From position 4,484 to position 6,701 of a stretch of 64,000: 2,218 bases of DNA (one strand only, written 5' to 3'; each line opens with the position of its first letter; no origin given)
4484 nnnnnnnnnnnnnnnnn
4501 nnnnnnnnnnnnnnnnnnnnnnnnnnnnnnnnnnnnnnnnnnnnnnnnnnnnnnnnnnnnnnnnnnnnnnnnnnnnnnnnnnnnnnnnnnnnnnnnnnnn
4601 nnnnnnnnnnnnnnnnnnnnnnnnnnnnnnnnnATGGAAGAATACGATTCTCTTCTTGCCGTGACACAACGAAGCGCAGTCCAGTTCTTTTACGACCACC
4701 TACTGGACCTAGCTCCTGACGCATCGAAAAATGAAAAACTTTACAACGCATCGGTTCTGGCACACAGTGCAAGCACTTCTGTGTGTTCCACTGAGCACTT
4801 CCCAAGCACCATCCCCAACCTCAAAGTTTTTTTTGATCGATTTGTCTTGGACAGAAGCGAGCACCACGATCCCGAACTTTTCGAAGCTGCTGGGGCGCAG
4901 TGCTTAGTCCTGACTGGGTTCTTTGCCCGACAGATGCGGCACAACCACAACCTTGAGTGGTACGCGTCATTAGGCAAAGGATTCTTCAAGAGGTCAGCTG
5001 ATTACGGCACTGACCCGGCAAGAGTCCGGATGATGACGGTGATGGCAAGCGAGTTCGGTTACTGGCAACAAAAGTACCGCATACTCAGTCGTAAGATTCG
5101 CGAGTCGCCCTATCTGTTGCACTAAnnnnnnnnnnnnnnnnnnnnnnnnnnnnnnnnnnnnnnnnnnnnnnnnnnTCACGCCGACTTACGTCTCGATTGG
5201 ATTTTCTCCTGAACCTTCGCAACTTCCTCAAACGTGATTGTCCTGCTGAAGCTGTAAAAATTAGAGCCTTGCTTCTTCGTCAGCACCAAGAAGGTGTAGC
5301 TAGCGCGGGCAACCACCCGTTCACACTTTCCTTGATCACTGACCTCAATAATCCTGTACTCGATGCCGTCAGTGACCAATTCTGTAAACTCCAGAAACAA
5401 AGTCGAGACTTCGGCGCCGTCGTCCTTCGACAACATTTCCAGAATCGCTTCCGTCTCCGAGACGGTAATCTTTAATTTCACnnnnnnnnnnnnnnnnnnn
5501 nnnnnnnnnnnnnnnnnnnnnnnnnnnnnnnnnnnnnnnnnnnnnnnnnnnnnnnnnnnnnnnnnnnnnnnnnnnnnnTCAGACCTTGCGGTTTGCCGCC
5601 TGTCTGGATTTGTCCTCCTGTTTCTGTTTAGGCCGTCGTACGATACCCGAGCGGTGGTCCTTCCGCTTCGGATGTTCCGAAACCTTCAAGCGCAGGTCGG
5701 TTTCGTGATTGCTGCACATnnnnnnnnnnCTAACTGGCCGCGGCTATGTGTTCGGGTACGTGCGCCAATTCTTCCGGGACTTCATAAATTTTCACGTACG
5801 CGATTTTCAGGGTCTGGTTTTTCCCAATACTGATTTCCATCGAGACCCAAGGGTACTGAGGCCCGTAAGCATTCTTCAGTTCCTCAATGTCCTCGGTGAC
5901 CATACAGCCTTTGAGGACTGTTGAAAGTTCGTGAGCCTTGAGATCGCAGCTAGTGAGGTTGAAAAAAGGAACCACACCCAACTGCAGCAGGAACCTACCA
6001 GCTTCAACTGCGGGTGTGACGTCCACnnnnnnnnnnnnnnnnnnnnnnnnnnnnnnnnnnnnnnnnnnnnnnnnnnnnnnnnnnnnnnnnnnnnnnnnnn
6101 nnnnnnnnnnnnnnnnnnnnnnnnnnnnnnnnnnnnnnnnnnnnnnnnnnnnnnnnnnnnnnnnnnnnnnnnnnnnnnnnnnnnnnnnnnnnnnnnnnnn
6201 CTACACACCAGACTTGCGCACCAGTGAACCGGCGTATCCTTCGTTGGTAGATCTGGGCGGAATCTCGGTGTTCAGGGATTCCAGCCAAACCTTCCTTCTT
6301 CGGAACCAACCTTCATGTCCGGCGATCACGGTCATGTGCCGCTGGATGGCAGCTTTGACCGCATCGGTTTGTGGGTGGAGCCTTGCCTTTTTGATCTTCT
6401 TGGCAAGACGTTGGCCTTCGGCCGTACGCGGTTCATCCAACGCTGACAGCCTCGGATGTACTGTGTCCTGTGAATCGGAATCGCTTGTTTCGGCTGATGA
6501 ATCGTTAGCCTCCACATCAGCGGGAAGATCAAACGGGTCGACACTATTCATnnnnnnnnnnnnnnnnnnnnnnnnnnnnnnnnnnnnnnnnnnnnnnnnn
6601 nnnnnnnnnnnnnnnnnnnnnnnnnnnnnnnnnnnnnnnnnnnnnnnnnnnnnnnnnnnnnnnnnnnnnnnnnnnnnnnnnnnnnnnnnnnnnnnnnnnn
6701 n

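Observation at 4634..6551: Higher-GC island of five or six unrecognisable genes, all with strong AGGAGG ribosome-binding sites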

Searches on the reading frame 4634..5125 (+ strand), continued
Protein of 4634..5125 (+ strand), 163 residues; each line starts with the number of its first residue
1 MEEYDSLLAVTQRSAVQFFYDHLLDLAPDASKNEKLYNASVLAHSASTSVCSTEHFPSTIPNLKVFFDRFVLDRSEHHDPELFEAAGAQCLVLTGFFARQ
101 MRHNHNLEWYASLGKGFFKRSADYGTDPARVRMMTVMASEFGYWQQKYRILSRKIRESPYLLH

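Call 52: predict_structure(protein=P0002)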
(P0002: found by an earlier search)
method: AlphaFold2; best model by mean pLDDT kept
length: 101 residues; sequences in the alignment: 1
mean_pLDDT: 48.3   pTM: 0.41
mean pLDDT of the five models: 48.3, 43.5, 43.5, 40.8, 37.0
residues with pLDDT >= 90: 0; 70-90: 0; 50-70: 44; < 50: 57
segments of 3 or more residues with pLDDT < 50: 1-9, 11-37, 47-60, 99-101
pLDDT, mean of each block of 10 residues (from residue 1): 39 43 36 43 52 38 59 60 60 53 45
secondary structure, 60 per line:
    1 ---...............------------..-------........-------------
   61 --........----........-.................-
elements in order: E4-6 H7-18 E40-47 E63-70 E75-82 H84-100

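Call 54: find_related_loci(query=P0005, collection=metagenome_contigs, flank=8000)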
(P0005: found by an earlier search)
Query P0005 (317 aa) in metagenome_contigs; peptide patterns used: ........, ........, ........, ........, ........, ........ (x = any residue, [..] = any of these).
186 stretches matched a pattern; 92 encode a relative of the query (tblastn E <= 1e-3); the best 80 are kept; 80 distinct loci.
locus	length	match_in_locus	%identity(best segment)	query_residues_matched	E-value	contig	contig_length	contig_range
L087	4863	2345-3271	72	1-316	2e-143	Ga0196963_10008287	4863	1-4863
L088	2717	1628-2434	74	47-317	6e-142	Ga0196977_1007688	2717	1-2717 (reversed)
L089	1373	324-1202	70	26-316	3e-147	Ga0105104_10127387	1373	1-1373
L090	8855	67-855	74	53-317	4e-132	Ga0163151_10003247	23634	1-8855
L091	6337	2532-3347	52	48-316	3e-88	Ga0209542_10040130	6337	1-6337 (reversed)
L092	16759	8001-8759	55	54-311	1e-85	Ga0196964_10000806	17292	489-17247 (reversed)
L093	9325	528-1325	52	51-315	1e-82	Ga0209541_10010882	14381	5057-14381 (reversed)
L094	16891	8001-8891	47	26-317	4e-82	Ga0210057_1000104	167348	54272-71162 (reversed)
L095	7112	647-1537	47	26-317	4e-82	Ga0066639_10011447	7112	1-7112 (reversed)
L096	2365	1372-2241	51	29-314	5e-84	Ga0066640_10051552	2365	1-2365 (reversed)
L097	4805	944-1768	51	41-314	1e-81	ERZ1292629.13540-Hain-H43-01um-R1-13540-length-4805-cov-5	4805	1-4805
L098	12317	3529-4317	52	54-315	1e-80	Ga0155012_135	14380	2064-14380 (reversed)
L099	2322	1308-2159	48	34-315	2e-82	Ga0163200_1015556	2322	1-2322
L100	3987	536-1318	51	55-314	1e-77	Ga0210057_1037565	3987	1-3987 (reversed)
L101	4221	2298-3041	53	58-310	1e-76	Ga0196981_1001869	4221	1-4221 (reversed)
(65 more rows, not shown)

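Call 64: find_related_loci(query=A1, collection=viral_contigs, flank=5000)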
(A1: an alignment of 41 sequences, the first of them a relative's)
Query A1 (163 aa) in viral_contigs; peptide patterns used: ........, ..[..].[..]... (x = any residue, [..] = any of these).
92 stretches matched a pattern, but none encodes a relative of the query by tblastn (E <= 1e-3).

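Call 74: search_solved_structures(query=P0004, max_evalue=10)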
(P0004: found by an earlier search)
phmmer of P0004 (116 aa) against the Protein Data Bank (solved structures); distinct sequences matched with E-value up to 10: 2.
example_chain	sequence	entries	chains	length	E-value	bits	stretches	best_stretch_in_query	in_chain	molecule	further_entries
4cmr_A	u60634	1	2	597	1.4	12.6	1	76-103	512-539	GLYCOSYL HYDROLASE/DEACETYLASE FAMILY PROTEIN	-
5x8p_t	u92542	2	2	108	7.4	10.3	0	47-84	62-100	protein S20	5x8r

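Call 75: search_solved_structures(query=P0003, max_evalue=10)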
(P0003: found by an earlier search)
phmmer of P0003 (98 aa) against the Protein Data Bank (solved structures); distinct sequences matched with E-value up to 10: 0.

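Call 76: search_solved_structures(query=P0002, max_evalue=10)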
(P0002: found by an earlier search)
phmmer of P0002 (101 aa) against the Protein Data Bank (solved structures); distinct sequences matched with E-value up to 10: 1.
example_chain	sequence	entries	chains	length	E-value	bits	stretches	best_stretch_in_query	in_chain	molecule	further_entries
4bg7_A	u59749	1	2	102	1.2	12.9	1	17-95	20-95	PUTATIVE TRANSCRIPTIONAL COACTIVATOR P15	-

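Call 77: search_solved_structures(query=P0002, max_evalue=10, show_alignments=1)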
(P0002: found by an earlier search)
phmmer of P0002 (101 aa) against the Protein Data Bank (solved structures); distinct sequences matched with E-value up to 10: 1.
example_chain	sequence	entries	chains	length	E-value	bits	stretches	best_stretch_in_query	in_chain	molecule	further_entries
4bg7_A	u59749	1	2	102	1.2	12.9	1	17-95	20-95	PUTATIVE TRANSCRIPTIONAL COACTIVATOR P15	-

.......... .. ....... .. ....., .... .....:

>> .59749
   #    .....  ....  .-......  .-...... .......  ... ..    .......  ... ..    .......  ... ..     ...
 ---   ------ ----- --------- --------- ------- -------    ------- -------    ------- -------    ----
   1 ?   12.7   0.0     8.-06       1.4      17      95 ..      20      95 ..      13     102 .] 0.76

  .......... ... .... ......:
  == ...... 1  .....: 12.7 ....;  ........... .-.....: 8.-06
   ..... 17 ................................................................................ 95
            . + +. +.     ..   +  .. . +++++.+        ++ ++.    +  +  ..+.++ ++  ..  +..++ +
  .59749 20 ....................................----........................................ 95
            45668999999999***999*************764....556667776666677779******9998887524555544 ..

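Call 79: search_protein_families(library=pfam, proteins=[L005:4473-4688:+, L005:5255-5488:+, L005:5898-6083:+, L005:6235-6426:+, L005:6615-6818:+, L008:11330-11524:+, L008:11836-12096:+, L008:12292-12690:+, L090:1049-1246:+, L090:1700-1942:+], max_evalue=0.1)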
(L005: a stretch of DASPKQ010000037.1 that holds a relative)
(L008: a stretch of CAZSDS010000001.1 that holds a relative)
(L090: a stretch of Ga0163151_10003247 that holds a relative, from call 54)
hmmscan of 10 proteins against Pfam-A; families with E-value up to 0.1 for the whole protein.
L005:4473-4688:+ (71 aa): 0 families

L005:5255-5488:+ (77 aa): 0 families

L005:5898-6083:+ (61 aa): 3 families
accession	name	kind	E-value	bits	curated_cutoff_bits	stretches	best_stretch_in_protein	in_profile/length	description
PF10122.14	Zn_ribbon_Com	-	0.0083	16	22.9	1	36-50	26-40/52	Mu-like prophage protein Com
PF22109.2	Zn_ribbon_tTFIIB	-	0.058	13.7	28.6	1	33-53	8-28/40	Transcription factor IIB, zinc ribbon, Trypanosome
PF14952.11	zf-tcix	-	0.081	13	31.2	0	28-41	4-17/42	Putative treble-clef, zinc-finger, Zn-binding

L005:6235-6426:+ (63 aa): 0 families

L005:6615-6818:+ (67 aa): 0 families

L008:11330-11524:+ (64 aa): 0 families

L008:11836-12096:+ (86 aa): 3 families
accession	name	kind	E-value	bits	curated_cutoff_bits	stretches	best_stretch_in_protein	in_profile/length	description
PF16808.10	PKcGMP_CC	-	0.0022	18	35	1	4-24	13-33/35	Coiled-coil N-terminus of cGMP-dependent protein kinase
PF01817.26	CM_2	-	0.014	16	27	0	7-38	36-67/80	Chorismate mutase type II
PF16331.10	TolA_bind_tri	-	0.088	13.4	30.1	0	3-28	8-33/76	TolA binding protein trimerisation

L008:12292-12690:+ (132 aa): 2 families
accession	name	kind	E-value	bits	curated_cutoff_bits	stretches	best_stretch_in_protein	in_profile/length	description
PF14325.12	DUF4383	-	1e-23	84.4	27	1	4-111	2-124/125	Domain of unknown function (DUF4383)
PF25592.1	DUF7937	-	0.00039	19.8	31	1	4-113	140-255/402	Domain of unknown function (DUF7937)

L090:1049-1246:+ (65 aa): 0 families

L090:1700-1942:+ (80 aa): 0 families

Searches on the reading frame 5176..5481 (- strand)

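Call 6: search_protein_families(library=pfam, proteins=[window:5176-5481:-], max_evalue=1)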
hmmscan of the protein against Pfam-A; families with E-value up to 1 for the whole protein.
window:5176-5481:- (101 aa): 0 families

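Call 9: search_protein_families(library=phrogs, proteins=[window:5176-5481:-], max_evalue=1)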
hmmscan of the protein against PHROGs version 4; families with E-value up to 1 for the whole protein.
window:5176-5481:- (101 aa): 2 families
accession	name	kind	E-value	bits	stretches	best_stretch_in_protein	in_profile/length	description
phrog_15929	-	unknown function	0.05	14.4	1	29-58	10-39/64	-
phrog_8623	-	unknown function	0.3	11.9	1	61-94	44-77/79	-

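Call 10: search_protein_families(library=ncbifam, proteins=[window:5176-5481:-], max_evalue=1)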
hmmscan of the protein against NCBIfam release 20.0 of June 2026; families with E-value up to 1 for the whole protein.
window:5176-5481:- (101 aa): 0 families

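Call 11: search_protein_families(library=padloc, proteins=[window:5176-5481:-], max_evalue=1)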
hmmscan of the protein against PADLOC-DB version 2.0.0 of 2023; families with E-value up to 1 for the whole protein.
window:5176-5481:- (101 aa): 0 families

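Call 79: search_protein_families(library=pfam, proteins=[L005:4473-4688:+, L005:5255-5488:+, L005:5898-6083:+, L005:6235-6426:+, L005:6615-6818:+, L008:11330-11524:+, L008:11836-12096:+, L008:12292-12690:+, L090:1049-1246:+, L090:1700-1942:+], max_evalue=0.1)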
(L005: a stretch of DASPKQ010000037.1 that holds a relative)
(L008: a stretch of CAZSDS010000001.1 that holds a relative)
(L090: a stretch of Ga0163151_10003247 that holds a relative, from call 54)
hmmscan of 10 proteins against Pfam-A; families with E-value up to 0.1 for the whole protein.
L005:4473-4688:+ (71 aa): 0 families

L005:5255-5488:+ (77 aa): 0 families

L005:5898-6083:+ (61 aa): 3 families
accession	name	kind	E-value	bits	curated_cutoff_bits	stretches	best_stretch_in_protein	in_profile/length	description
PF10122.14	Zn_ribbon_Com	-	0.0083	16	22.9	1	36-50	26-40/52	Mu-like prophage protein Com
PF22109.2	Zn_ribbon_tTFIIB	-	0.058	13.7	28.6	1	33-53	8-28/40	Transcription factor IIB, zinc ribbon, Trypanosome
PF14952.11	zf-tcix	-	0.081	13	31.2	0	28-41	4-17/42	Putative treble-clef, zinc-finger, Zn-binding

L005:6235-6426:+ (63 aa): 0 families

L005:6615-6818:+ (67 aa): 0 families

L008:11330-11524:+ (64 aa): 0 families

L008:11836-12096:+ (86 aa): 3 families
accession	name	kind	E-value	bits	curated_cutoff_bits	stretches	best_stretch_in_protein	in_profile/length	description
PF16808.10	PKcGMP_CC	-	0.0022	18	35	1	4-24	13-33/35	Coiled-coil N-terminus of cGMP-dependent protein kinase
PF01817.26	CM_2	-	0.014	16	27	0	7-38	36-67/80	Chorismate mutase type II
PF16331.10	TolA_bind_tri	-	0.088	13.4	30.1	0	3-28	8-33/76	TolA binding protein trimerisation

L008:12292-12690:+ (132 aa): 2 families
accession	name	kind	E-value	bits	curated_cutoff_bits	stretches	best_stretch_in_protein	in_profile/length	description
PF14325.12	DUF4383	-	1e-23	84.4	27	1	4-111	2-124/125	Domain of unknown function (DUF4383)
PF25592.1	DUF7937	-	0.00039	19.8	31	1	4-113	140-255/402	Domain of unknown function (DUF7937)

L090:1049-1246:+ (65 aa): 0 families

L090:1700-1942:+ (80 aa): 0 families

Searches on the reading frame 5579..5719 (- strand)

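Call 6: search_protein_families(library=pfam, proteins=[window:5579-5719:-], max_evalue=1)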
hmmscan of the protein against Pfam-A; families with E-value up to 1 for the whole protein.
window:5579-5719:- (46 aa): 0 families

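Call 9: search_protein_families(library=phrogs, proteins=[window:5579-5719:-], max_evalue=1)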
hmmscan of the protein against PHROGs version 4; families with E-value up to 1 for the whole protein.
window:5579-5719:- (46 aa): 0 families

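Call 10: search_protein_families(library=ncbifam, proteins=[window:5579-5719:-], max_evalue=1)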
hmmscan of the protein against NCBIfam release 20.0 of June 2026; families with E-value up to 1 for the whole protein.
window:5579-5719:- (46 aa): 0 families

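Call 11: search_protein_families(library=padloc, proteins=[window:5579-5719:-], max_evalue=1)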
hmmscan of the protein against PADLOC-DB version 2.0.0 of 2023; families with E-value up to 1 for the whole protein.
window:5579-5719:- (46 aa): 0 families

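Call 79: search_protein_families(library=pfam, proteins=[L005:4473-4688:+, L005:5255-5488:+, L005:5898-6083:+, L005:6235-6426:+, L005:6615-6818:+, L008:11330-11524:+, L008:11836-12096:+, L008:12292-12690:+, L090:1049-1246:+, L090:1700-1942:+], max_evalue=0.1)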
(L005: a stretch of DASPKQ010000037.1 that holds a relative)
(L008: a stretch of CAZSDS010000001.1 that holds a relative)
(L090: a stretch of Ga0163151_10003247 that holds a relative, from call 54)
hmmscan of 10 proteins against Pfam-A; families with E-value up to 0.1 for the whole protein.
L005:4473-4688:+ (71 aa): 0 families

L005:5255-5488:+ (77 aa): 0 families

L005:5898-6083:+ (61 aa): 3 families
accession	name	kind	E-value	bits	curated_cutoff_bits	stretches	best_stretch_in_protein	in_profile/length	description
PF10122.14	Zn_ribbon_Com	-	0.0083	16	22.9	1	36-50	26-40/52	Mu-like prophage protein Com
PF22109.2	Zn_ribbon_tTFIIB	-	0.058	13.7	28.6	1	33-53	8-28/40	Transcription factor IIB, zinc ribbon, Trypanosome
PF14952.11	zf-tcix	-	0.081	13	31.2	0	28-41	4-17/42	Putative treble-clef, zinc-finger, Zn-binding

L005:6235-6426:+ (63 aa): 0 families

L005:6615-6818:+ (67 aa): 0 families

L008:11330-11524:+ (64 aa): 0 families

L008:11836-12096:+ (86 aa): 3 families
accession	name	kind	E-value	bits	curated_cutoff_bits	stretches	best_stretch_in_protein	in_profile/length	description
PF16808.10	PKcGMP_CC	-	0.0022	18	35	1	4-24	13-33/35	Coiled-coil N-terminus of cGMP-dependent protein kinase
PF01817.26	CM_2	-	0.014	16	27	0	7-38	36-67/80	Chorismate mutase type II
PF16331.10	TolA_bind_tri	-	0.088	13.4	30.1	0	3-28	8-33/76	TolA binding protein trimerisation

L008:12292-12690:+ (132 aa): 2 families
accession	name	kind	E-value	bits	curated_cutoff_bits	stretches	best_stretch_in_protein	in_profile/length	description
PF14325.12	DUF4383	-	1e-23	84.4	27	1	4-111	2-124/125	Domain of unknown function (DUF4383)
PF25592.1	DUF7937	-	0.00039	19.8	31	1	4-113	140-255/402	Domain of unknown function (DUF7937)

L090:1049-1246:+ (65 aa): 0 families

L090:1700-1942:+ (80 aa): 0 families

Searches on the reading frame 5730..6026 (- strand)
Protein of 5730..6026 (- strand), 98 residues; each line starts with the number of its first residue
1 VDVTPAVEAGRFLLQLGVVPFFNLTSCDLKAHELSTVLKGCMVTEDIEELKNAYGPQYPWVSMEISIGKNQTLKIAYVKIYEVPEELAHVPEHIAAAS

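Call 6: search_protein_families(library=pfam, proteins=[window:5730-6026:-], max_evalue=1)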
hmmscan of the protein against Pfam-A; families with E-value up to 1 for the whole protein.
window:5730-6026:- (98 aa): 0 families

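Call 9: search_protein_families(library=phrogs, proteins=[window:5730-6026:-], max_evalue=1)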
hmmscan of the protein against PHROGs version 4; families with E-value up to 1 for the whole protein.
window:5730-6026:- (98 aa): 2 families
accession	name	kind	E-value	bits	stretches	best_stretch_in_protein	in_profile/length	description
phrog_30756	-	unknown function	0.14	13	1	34-88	11-65/152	-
phrog_16533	-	unknown function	0.32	12.4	1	46-83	24-61/106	-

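Call 10: search_protein_families(library=ncbifam, proteins=[window:5730-6026:-], max_evalue=1)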
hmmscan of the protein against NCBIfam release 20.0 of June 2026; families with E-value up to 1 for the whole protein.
window:5730-6026:- (98 aa): 0 families

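Call 11: search_protein_families(library=padloc, proteins=[window:5730-6026:-], max_evalue=1)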
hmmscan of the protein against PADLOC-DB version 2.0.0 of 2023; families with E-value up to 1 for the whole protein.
window:5730-6026:- (98 aa): 0 families

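Call 79: search_protein_families(library=pfam, proteins=[L005:4473-4688:+, L005:5255-5488:+, L005:5898-6083:+, L005:6235-6426:+, L005:6615-6818:+, L008:11330-11524:+, L008:11836-12096:+, L008:12292-12690:+, L090:1049-1246:+, L090:1700-1942:+], max_evalue=0.1)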
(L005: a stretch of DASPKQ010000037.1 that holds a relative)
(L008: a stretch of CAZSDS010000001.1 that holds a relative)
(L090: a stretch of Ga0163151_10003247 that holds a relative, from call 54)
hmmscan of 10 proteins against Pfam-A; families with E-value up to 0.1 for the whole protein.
L005:4473-4688:+ (71 aa): 0 families

L005:5255-5488:+ (77 aa): 0 families

L005:5898-6083:+ (61 aa): 3 families
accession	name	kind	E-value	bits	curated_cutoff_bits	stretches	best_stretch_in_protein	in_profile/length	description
PF10122.14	Zn_ribbon_Com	-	0.0083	16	22.9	1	36-50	26-40/52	Mu-like prophage protein Com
PF22109.2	Zn_ribbon_tTFIIB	-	0.058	13.7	28.6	1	33-53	8-28/40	Transcription factor IIB, zinc ribbon, Trypanosome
PF14952.11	zf-tcix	-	0.081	13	31.2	0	28-41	4-17/42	Putative treble-clef, zinc-finger, Zn-binding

L005:6235-6426:+ (63 aa): 0 families

L005:6615-6818:+ (67 aa): 0 families

L008:11330-11524:+ (64 aa): 0 families

L008:11836-12096:+ (86 aa): 3 families
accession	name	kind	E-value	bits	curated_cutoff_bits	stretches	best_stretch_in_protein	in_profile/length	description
PF16808.10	PKcGMP_CC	-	0.0022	18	35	1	4-24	13-33/35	Coiled-coil N-terminus of cGMP-dependent protein kinase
PF01817.26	CM_2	-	0.014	16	27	0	7-38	36-67/80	Chorismate mutase type II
PF16331.10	TolA_bind_tri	-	0.088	13.4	30.1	0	3-28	8-33/76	TolA binding protein trimerisation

L008:12292-12690:+ (132 aa): 2 families
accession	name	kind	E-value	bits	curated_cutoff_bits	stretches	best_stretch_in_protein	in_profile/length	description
PF14325.12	DUF4383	-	1e-23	84.4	27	1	4-111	2-124/125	Domain of unknown function (DUF4383)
PF25592.1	DUF7937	-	0.00039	19.8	31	1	4-113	140-255/402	Domain of unknown function (DUF7937)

L090:1049-1246:+ (65 aa): 0 families

L090:1700-1942:+ (80 aa): 0 families

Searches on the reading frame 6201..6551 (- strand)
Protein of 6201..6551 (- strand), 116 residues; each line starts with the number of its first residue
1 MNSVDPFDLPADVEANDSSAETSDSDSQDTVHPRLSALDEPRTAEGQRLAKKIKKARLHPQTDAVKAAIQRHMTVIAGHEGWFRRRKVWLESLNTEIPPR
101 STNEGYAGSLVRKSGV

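Call 6: search_protein_families(library=pfam, proteins=[window:6201-6551:-], max_evalue=1)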
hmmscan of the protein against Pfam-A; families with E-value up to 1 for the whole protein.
window:6201-6551:- (116 aa): 1 family
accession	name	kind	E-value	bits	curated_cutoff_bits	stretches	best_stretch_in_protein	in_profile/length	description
PF07704.17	PSK_trans_fac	-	0.063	14.6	28.3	1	44-77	8-41/82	Rv0623-like transcription factor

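Call 9: search_protein_families(library=phrogs, proteins=[window:6201-6551:-], max_evalue=1)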
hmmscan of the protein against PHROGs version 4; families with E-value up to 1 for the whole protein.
window:6201-6551:- (116 aa): 1 family
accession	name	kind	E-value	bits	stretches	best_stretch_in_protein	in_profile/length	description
phrog_9978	-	unknown function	0.23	12.3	1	65-88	15-34/54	-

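Call 10: search_protein_families(library=ncbifam, proteins=[window:6201-6551:-], max_evalue=1)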
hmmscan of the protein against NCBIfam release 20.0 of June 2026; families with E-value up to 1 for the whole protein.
window:6201-6551:- (116 aa): 0 families

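Call 11: search_protein_families(library=padloc, proteins=[window:6201-6551:-], max_evalue=1)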
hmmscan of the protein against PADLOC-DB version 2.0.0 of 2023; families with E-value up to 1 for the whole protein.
window:6201-6551:- (116 aa): 0 families

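Call 79: search_protein_families(library=pfam, proteins=[L005:4473-4688:+, L005:5255-5488:+, L005:5898-6083:+, L005:6235-6426:+, L005:6615-6818:+, L008:11330-11524:+, L008:11836-12096:+, L008:12292-12690:+, L090:1049-1246:+, L090:1700-1942:+], max_evalue=0.1)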
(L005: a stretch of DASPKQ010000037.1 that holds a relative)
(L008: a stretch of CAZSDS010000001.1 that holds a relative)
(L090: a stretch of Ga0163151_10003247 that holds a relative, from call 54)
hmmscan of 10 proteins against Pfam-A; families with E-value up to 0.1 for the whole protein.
L005:4473-4688:+ (71 aa): 0 families

L005:5255-5488:+ (77 aa): 0 families

L005:5898-6083:+ (61 aa): 3 families
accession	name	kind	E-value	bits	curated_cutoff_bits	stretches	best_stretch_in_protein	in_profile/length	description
PF10122.14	Zn_ribbon_Com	-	0.0083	16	22.9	1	36-50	26-40/52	Mu-like prophage protein Com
PF22109.2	Zn_ribbon_tTFIIB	-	0.058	13.7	28.6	1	33-53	8-28/40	Transcription factor IIB, zinc ribbon, Trypanosome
PF14952.11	zf-tcix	-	0.081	13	31.2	0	28-41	4-17/42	Putative treble-clef, zinc-finger, Zn-binding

L005:6235-6426:+ (63 aa): 0 families

L005:6615-6818:+ (67 aa): 0 families

L008:11330-11524:+ (64 aa): 0 families

L008:11836-12096:+ (86 aa): 3 families
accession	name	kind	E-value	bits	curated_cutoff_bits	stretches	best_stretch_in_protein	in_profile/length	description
PF16808.10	PKcGMP_CC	-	0.0022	18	35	1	4-24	13-33/35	Coiled-coil N-terminus of cGMP-dependent protein kinase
PF01817.26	CM_2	-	0.014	16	27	0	7-38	36-67/80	Chorismate mutase type II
PF16331.10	TolA_bind_tri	-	0.088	13.4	30.1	0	3-28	8-33/76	TolA binding protein trimerisation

L008:12292-12690:+ (132 aa): 2 families
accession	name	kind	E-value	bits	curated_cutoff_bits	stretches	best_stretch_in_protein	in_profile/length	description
PF14325.12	DUF4383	-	1e-23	84.4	27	1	4-111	2-124/125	Domain of unknown function (DUF4383)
PF25592.1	DUF7937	-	0.00039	19.8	31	1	4-113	140-255/402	Domain of unknown function (DUF7937)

L090:1049-1246:+ (65 aa): 0 families

L090:1700-1942:+ (80 aa): 0 families
